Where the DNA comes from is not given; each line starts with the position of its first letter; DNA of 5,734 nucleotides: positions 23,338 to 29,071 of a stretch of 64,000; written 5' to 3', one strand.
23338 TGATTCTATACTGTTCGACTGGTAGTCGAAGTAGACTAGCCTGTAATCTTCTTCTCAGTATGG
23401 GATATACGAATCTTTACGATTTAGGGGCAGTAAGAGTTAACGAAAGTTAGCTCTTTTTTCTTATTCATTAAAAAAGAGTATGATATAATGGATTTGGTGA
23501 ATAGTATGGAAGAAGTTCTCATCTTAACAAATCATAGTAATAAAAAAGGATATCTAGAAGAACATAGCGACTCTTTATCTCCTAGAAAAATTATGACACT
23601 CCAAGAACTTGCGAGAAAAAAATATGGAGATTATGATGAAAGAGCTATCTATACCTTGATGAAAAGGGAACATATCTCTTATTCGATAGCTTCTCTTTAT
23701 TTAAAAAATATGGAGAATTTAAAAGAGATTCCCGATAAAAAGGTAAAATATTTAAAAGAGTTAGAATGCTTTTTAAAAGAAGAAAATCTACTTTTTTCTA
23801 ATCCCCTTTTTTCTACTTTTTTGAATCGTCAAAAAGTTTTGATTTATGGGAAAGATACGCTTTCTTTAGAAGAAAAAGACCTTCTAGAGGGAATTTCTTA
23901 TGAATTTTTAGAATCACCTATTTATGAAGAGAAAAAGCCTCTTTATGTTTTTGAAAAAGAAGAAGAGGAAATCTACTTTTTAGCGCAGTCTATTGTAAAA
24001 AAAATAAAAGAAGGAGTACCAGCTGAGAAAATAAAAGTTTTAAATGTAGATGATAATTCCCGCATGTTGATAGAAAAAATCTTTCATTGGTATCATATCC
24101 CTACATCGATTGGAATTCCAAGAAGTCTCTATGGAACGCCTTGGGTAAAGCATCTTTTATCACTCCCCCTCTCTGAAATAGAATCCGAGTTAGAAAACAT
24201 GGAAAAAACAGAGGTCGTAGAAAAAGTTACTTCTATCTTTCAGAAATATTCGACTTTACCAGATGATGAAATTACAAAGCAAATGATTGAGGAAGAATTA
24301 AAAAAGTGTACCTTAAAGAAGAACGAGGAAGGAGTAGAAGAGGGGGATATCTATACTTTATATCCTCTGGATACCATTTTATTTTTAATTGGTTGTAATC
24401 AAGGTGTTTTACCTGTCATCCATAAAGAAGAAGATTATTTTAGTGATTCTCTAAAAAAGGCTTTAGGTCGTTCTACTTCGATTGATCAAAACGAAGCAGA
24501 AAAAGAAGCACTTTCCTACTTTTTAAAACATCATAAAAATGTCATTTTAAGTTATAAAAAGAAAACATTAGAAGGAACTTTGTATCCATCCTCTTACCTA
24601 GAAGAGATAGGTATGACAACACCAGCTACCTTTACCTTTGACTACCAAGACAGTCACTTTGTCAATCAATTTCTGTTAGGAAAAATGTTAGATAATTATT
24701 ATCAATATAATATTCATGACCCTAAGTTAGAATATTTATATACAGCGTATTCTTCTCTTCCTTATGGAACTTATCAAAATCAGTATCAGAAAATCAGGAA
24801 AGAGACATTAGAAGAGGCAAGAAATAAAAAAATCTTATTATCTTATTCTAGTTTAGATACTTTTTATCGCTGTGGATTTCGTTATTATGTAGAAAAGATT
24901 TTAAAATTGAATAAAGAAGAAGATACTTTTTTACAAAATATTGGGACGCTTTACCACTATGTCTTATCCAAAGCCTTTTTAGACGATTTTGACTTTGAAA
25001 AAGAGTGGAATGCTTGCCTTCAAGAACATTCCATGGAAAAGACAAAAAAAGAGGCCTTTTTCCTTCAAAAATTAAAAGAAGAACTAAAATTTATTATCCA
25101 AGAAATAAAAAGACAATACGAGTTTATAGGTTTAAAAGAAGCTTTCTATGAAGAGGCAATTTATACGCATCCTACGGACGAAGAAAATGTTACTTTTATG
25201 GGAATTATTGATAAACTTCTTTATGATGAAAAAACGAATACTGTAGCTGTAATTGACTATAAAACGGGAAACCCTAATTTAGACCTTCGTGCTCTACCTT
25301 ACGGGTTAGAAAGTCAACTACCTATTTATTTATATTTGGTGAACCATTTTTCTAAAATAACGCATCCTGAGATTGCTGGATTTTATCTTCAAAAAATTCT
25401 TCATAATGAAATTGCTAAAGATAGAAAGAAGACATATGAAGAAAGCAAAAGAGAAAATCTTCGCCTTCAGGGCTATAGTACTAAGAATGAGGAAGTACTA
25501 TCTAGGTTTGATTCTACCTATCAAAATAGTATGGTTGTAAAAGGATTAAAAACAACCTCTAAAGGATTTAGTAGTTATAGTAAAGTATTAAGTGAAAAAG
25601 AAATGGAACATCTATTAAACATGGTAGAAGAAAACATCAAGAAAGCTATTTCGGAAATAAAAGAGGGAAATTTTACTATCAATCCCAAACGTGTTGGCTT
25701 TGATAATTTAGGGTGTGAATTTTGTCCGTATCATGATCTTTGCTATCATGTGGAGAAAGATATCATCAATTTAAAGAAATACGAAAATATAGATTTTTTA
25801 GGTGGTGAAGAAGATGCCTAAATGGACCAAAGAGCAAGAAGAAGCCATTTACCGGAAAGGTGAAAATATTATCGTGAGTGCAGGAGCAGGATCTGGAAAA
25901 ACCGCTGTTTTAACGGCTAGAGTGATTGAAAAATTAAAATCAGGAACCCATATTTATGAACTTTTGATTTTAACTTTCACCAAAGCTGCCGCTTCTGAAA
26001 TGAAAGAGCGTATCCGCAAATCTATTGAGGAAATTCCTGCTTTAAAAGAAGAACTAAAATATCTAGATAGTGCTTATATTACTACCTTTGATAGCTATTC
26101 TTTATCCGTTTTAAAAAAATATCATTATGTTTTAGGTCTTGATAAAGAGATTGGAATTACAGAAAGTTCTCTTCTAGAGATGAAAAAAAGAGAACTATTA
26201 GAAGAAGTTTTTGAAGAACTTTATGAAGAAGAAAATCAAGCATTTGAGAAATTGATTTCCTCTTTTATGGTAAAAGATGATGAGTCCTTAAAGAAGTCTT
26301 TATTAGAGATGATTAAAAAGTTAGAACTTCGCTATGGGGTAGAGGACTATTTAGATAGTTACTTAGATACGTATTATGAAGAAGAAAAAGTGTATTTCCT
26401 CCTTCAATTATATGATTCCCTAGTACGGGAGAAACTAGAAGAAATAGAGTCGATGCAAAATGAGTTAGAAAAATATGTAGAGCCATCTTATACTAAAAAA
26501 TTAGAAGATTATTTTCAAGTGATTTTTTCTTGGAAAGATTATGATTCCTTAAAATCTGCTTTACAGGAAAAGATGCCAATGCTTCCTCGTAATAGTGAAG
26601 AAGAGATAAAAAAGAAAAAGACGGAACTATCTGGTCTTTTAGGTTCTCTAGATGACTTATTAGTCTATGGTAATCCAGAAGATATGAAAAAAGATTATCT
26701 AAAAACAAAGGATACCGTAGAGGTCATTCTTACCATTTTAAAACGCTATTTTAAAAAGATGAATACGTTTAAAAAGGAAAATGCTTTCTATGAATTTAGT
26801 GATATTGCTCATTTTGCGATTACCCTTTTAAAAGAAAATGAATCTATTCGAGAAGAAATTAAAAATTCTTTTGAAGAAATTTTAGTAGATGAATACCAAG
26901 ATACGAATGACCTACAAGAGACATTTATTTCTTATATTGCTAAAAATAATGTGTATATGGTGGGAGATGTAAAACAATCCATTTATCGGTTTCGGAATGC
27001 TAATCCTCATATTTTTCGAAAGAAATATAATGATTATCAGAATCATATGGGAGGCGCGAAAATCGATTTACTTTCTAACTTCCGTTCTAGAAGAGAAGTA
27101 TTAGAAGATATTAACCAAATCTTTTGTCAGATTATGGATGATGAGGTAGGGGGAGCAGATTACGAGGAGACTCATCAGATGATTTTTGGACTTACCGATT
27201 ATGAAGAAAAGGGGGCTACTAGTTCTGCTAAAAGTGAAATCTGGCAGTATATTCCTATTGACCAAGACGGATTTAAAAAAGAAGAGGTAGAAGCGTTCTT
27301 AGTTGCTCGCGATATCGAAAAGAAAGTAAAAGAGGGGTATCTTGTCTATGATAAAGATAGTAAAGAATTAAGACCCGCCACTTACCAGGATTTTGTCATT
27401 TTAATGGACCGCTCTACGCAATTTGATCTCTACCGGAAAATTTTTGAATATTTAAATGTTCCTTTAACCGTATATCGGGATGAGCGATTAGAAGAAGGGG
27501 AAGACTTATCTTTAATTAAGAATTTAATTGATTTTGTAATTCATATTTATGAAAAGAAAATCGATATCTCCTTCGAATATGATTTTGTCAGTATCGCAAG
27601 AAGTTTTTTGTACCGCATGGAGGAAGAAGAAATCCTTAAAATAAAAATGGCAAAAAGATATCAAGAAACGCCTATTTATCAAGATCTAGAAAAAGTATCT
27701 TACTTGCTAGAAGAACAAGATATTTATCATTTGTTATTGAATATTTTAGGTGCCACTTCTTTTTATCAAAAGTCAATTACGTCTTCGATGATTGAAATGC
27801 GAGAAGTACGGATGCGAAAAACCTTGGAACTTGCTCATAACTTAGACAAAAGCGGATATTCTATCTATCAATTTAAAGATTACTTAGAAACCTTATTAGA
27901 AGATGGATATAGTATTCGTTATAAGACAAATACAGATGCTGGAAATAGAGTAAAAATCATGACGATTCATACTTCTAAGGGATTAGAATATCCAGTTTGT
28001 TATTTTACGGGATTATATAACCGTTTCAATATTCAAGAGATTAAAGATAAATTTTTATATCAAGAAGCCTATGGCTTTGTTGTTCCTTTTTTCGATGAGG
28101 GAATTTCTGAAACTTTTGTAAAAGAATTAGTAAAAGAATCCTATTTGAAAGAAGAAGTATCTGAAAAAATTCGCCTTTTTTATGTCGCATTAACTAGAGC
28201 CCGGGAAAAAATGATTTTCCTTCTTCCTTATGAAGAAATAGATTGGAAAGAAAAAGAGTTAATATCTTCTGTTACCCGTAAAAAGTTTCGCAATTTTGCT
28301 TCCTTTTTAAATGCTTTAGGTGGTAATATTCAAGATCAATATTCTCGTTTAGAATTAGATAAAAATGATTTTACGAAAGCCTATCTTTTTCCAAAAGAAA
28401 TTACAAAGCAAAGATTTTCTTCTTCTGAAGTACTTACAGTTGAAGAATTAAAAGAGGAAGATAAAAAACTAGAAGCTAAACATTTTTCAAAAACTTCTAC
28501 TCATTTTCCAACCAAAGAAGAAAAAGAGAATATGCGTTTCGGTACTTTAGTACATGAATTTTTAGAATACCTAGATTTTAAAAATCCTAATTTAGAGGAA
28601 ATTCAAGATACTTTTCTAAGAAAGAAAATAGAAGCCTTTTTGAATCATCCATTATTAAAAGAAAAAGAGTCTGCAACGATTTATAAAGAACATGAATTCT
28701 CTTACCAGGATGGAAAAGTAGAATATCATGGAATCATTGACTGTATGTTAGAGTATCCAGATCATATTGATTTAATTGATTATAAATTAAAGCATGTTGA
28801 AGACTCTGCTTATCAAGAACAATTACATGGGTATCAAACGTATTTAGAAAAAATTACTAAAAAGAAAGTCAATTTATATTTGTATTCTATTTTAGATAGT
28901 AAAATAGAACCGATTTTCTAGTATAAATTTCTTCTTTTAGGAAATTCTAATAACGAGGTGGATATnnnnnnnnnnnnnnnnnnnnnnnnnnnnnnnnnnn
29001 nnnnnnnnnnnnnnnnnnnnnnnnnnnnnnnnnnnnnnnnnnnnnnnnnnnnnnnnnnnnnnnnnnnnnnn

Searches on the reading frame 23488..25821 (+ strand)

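Call 45: search_protein_families(library=ncbifam, max_evalue=1e-10, proteins=[window:23488-25821:+])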
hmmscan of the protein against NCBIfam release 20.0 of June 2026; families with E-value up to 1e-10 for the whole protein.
window:23488-25821:+ (777 aa): 2 families
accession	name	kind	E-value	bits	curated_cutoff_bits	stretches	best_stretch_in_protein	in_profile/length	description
TIGR02773.1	addB_Gpos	equivalog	4.1e-32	110.8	903.7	1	566-767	930-1139/1159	helicase-exonuclease AddAB subunit AddB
TIGR02774.1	rexB_recomb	equivalog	1.2e-15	57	718.35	1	424-733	716-1029/1076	ATP-dependent nuclease subunit B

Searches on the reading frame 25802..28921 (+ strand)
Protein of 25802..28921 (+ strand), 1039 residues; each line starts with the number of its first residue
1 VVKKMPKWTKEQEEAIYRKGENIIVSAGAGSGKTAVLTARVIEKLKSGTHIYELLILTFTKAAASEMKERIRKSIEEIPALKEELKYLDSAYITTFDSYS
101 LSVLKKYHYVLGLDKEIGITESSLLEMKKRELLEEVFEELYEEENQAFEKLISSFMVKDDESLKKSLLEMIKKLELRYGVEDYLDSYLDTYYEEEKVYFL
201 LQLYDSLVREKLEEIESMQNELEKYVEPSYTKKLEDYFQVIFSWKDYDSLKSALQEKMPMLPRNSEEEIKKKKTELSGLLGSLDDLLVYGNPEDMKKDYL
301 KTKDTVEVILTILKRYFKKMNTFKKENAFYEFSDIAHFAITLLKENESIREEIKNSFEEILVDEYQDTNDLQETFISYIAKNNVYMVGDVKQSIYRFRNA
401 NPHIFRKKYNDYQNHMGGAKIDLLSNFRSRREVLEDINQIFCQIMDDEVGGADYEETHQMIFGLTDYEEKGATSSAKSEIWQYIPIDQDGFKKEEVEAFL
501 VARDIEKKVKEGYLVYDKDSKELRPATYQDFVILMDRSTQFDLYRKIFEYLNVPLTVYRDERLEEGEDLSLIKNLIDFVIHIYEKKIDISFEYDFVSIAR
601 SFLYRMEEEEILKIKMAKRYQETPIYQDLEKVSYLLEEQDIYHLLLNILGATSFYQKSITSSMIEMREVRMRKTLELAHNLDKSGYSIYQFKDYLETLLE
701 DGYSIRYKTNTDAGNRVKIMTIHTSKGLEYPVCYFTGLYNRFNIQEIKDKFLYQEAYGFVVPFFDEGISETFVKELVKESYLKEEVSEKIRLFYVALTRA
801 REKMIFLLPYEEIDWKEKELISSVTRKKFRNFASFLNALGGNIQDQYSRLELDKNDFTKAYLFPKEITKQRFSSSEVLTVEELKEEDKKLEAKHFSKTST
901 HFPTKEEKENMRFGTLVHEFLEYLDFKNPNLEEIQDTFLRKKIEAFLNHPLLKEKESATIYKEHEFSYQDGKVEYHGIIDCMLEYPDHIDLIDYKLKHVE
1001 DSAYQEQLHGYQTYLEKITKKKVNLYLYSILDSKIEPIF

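Call 45: search_protein_families(library=ncbifam, max_evalue=1e-10, proteins=[window:25802-28921:+])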
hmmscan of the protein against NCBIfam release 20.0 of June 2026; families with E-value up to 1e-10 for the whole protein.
window:25802-28921:+ (1039 aa): 13 families
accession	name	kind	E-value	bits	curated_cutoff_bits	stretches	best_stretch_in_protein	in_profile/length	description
TIGR02785.1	addA_Gpos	equivalog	1.6e-148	496.6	707.65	1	7-819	1-889/1234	helicase-exonuclease AddAB subunit AddA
TIGR02784.1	addA_alphas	equivalog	3.1e-50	171.5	860.75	2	279-938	310-1011/1138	double-strand break repair helicase AddA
TIGR00609.1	recB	equivalog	6.5e-46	157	696.05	1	81-903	103-910/1175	exodeoxyribonuclease V subunit beta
TIGR01073.1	pcrA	equivalog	5.7e-45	153.9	911.2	2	299-440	154-292/725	DNA helicase PcrA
NF010485.0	PRK13909.1-2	equivalog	1.7e-41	142.4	650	2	91-448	98-431/909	RecB-like helicase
TIGR01074.1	rep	equivalog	1.6e-38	132.4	951.45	2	310-440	164-289/668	DNA helicase Rep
TIGR01075.1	uvrD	equivalog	8.5e-38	130.1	1144.45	2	308-443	161-294/715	DNA helicase II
NF008743.0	PRK11773.1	equivalog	5.5e-37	127.5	965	2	313-442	170-298/720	DNA helicase II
NF008172.0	PRK10919.1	equivalog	2.4e-30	105.4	1168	2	315-439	166-289/673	DNA helicase Rep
NF010487.0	PRK13909.1-4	equivalog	1.5e-25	89.6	759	1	25-445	9-424/924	RecB-like helicase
NF008276.0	PRK11054.1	equivalog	2.9e-23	82.3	543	1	10-82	199-267/684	DNA helicase IV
NF008128.0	PRK10876.1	equivalog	6.8e-18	63.7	1697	0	293-444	314-464/1181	exodeoxyribonuclease V subunit beta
NF010484.0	PRK13909.1-1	equivalog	5.2e-11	41.1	1074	0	22-73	7-58/945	RecB-like helicase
